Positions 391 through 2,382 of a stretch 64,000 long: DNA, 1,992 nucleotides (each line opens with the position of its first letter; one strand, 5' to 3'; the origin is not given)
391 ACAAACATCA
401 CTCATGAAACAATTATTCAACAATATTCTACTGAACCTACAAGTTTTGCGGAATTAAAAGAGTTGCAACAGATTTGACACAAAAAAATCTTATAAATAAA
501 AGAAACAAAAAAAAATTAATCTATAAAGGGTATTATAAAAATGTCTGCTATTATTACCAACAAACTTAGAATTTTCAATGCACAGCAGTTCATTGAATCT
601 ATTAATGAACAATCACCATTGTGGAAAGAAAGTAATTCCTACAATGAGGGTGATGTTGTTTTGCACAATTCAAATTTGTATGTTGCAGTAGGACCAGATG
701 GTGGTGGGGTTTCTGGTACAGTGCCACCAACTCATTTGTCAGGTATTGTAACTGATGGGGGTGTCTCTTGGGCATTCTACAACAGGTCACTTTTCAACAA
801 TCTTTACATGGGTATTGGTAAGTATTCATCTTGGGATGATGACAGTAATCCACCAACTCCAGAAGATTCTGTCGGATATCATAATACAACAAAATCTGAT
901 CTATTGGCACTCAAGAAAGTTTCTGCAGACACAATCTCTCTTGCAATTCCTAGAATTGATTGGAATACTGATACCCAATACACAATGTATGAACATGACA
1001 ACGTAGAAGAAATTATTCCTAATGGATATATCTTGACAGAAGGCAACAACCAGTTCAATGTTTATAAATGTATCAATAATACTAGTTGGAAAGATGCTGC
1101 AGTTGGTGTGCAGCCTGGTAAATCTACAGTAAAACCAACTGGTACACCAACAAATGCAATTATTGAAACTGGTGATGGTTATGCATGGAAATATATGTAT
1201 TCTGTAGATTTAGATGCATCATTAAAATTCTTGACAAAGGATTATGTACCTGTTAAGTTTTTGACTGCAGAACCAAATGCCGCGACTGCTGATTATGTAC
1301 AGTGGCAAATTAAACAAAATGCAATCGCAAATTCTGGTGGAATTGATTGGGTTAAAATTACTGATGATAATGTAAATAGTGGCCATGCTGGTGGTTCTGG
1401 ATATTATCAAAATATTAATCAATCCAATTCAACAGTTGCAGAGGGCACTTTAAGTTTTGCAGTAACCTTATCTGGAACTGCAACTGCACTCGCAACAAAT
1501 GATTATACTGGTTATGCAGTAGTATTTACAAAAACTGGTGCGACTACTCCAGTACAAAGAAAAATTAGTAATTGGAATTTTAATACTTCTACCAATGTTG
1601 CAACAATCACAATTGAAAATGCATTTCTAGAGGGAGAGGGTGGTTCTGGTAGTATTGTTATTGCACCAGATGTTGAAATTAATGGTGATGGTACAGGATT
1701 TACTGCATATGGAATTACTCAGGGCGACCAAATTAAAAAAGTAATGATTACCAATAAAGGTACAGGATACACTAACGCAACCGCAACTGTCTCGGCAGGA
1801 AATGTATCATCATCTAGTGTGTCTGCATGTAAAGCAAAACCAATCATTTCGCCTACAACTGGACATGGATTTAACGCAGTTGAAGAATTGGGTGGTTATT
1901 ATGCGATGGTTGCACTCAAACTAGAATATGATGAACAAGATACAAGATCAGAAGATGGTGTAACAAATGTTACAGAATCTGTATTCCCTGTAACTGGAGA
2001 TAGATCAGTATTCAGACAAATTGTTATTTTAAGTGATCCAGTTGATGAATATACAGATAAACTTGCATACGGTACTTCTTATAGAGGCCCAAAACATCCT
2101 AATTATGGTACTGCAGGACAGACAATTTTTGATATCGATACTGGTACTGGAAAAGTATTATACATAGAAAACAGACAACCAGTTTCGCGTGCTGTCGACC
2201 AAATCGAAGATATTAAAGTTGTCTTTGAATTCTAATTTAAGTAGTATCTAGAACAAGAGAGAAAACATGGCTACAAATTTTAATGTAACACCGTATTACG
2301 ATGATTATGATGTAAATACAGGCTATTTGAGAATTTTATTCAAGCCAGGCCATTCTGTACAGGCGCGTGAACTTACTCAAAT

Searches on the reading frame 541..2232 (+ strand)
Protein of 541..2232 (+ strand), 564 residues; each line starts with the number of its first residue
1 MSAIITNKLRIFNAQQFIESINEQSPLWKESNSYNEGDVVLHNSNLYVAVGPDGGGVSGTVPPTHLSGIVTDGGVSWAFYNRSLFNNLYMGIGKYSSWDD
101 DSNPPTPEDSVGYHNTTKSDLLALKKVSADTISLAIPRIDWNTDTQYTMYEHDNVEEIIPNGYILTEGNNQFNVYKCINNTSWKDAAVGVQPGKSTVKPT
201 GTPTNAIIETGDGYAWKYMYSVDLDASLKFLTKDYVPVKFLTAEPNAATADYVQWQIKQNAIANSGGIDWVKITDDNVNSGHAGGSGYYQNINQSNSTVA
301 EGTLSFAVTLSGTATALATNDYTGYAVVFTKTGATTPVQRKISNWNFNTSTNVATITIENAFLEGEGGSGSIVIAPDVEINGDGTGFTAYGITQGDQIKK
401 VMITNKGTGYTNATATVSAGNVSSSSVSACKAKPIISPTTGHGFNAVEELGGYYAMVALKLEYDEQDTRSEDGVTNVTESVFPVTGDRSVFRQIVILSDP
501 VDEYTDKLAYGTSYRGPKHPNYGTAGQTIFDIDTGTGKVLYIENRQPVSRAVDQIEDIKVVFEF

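Call 11: search_protein_families(library=phrogs, proteins=[window:541-2232:+], max_evalue=0.001)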
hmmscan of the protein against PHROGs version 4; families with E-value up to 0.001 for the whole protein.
window:541-2232:+ (564 aa): 3 families
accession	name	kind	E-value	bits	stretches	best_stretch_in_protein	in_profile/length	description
phrog_438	-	tail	8.5e-78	263.6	2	1-467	1-306/478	baseplate wedge subunit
phrog_977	-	tail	3.2e-24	86.5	2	86-261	35-228/333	baseplate wedge subunit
phrog_1394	-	head and packaging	0.00014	22.9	0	82-110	17-45/173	virion structural protein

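Call 21: search_dna_similar(query=window:541-2232:+, collection=phages, mode=protein, max_rows=12)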
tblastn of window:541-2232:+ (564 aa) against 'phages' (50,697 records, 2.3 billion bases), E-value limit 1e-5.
Records with a match: 1475; places in all: 1479; records where one place covers at least 80% of the query: 21.
Best place of each record, by identity: <60% 1475.
By first word of the organism name: Escherichia 418; Synechococcus 354; Klebsiella 265; Shigella 64; Cyanophage 61; Vibrio 45; Enterobacteria 34; Enterobacter 28; Prochlorococcus 24; Aeromonas 21; and 40 more.
By host as written in the record: - 273; Escherichia coli 168; Synechococcus 107; Klebsiella pneumoniae 87; Synechococcus sp. 32; Synechococcus sp. WH7803 28; Escherichia coli B 22; Synechococcus sp. MW02 20; and 306 more.
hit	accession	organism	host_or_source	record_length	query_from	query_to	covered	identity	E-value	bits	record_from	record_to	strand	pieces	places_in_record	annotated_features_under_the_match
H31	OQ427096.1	Xanthomonas phage X1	Xanthomonas campestris pv. campestris ...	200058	1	564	100%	28.1%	2e-30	133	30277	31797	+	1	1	baseplate wedge protein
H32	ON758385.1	Xanthomonas phage BUDD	Xanthomonas sp.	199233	1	564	100%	27.8%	2e-29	129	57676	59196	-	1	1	baseplate wedge protein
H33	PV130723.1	Stenotrophomonas phage Yut2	Stenotrophomonas maltophilia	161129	1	560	99%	26.6%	1e-27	124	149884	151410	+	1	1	baseplate wedge subunit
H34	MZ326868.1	Stenotrophomonas phage Marzo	Stenotrophomonas maltophilia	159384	1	560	99%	26.6%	1e-27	124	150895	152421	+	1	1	baseplate wedge protein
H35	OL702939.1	Stenotrophomonas maltophilia phage vB_SmaM_Ps15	Stenotrophomonas maltophilia AP143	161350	1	560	99%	26.6%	1e-27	124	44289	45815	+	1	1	baseplate wedge protein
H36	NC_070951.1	Stenotrophomonas maltophilia phage vB_SmaM_Ps15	Stenotrophomonas maltophilia AP143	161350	1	560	99%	26.6%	1e-27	124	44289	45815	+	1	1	baseplate wedge subunit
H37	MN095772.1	Stenotrophomonas phage Moby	Stenotrophomonas maltophilia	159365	1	560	99%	26.6%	1e-27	124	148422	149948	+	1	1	baseplate wedge protein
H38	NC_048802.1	Stenotrophomonas phage Moby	Stenotrophomonas maltophilia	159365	1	560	99%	26.6%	1e-27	124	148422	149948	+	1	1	baseplate wedge subunit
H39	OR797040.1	Stenotrophomonas phage vB_SmaM_Bhz51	Stenotrophomonas maltophilia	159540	1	560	99%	26.6%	1e-27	124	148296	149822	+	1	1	baseplate wedge subunit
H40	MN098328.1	Stenotrophomonas phage Mendera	Stenotrophomonas maltophilia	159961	1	560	99%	26.6%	1e-27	124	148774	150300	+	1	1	hypothetical protein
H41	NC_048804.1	Stenotrophomonas phage Mendera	Stenotrophomonas maltophilia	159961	1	560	99%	26.6%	1e-27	124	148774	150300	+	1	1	baseplate wedge subunit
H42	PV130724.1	Stenotrophomonas phage Yut3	Stenotrophomonas maltophilia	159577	1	560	99%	26.6%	1e-27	124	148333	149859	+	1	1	baseplate wedge subunit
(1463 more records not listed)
